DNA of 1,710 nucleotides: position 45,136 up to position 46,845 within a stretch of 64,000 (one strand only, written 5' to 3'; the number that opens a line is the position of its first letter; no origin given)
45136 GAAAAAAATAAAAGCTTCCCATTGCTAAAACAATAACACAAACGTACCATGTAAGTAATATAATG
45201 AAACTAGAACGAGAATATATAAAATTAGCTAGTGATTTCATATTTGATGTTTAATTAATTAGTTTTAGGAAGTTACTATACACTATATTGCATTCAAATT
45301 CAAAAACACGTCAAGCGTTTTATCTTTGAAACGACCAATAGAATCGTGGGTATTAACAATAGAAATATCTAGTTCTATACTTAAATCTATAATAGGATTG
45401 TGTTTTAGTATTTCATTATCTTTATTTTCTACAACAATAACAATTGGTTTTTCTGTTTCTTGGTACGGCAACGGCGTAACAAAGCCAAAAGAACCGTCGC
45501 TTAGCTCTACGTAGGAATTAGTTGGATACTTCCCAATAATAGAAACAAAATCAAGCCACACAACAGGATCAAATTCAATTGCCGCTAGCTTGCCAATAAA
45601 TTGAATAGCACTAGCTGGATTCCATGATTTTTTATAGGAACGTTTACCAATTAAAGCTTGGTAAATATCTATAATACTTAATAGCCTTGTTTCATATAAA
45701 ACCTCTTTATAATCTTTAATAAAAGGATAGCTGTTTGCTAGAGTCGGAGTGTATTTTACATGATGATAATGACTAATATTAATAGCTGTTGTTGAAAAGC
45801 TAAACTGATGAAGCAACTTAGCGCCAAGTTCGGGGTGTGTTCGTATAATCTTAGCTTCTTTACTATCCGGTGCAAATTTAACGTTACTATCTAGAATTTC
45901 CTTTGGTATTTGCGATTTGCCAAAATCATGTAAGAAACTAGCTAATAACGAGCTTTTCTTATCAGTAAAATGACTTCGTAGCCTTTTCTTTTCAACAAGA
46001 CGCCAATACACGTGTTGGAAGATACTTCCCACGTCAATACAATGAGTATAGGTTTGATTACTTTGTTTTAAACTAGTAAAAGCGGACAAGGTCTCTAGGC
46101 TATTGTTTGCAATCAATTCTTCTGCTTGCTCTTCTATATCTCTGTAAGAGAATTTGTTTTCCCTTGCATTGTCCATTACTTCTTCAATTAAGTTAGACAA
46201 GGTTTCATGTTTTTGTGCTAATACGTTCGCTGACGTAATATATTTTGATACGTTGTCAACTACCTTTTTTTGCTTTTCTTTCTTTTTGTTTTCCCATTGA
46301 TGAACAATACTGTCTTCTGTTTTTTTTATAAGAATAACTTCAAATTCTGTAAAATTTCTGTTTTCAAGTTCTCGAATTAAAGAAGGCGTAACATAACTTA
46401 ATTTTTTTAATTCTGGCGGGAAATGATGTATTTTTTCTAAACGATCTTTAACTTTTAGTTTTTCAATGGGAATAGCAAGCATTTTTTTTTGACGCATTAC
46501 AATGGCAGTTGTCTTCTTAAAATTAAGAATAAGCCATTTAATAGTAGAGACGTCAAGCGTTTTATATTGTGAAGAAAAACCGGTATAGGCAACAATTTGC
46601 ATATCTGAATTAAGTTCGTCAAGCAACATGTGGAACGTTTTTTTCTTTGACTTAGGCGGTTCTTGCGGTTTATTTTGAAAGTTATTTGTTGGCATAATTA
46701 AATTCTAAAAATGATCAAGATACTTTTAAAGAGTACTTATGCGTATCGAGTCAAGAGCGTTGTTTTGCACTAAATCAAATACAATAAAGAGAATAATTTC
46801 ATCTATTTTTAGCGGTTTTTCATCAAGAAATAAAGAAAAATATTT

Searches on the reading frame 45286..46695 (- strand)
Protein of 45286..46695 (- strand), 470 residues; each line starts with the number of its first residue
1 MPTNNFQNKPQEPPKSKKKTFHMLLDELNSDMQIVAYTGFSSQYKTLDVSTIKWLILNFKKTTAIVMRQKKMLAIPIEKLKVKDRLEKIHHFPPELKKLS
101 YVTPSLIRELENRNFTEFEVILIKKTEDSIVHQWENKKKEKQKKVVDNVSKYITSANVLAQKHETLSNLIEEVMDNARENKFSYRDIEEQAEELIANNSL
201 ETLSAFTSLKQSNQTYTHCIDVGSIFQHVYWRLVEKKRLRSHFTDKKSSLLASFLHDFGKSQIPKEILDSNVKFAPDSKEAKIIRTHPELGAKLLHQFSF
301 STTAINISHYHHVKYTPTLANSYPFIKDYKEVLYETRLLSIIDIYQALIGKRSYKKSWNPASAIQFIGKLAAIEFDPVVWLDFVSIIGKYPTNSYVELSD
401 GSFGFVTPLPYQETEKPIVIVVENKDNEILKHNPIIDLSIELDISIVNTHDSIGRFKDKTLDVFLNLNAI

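Call 13: search_protein_families(library=ncbifam, proteins=[window:45286-46695:-], max_evalue=0.00001)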
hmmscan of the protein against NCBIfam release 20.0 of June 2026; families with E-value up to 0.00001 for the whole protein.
window:45286-46695:- (470 aa): 2 families
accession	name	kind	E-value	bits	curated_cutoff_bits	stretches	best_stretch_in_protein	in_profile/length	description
NF053512.1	nitric_RR_NosR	exception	3.6e-09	36.2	400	1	168-391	144-358/422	response regulator c-di-GMP phosphodiesterase, NosR family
TIGR00277.1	HDIG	domain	2.3e-06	27.4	27.6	1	213-312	3-82/84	HDIG domain-containing metalloprotein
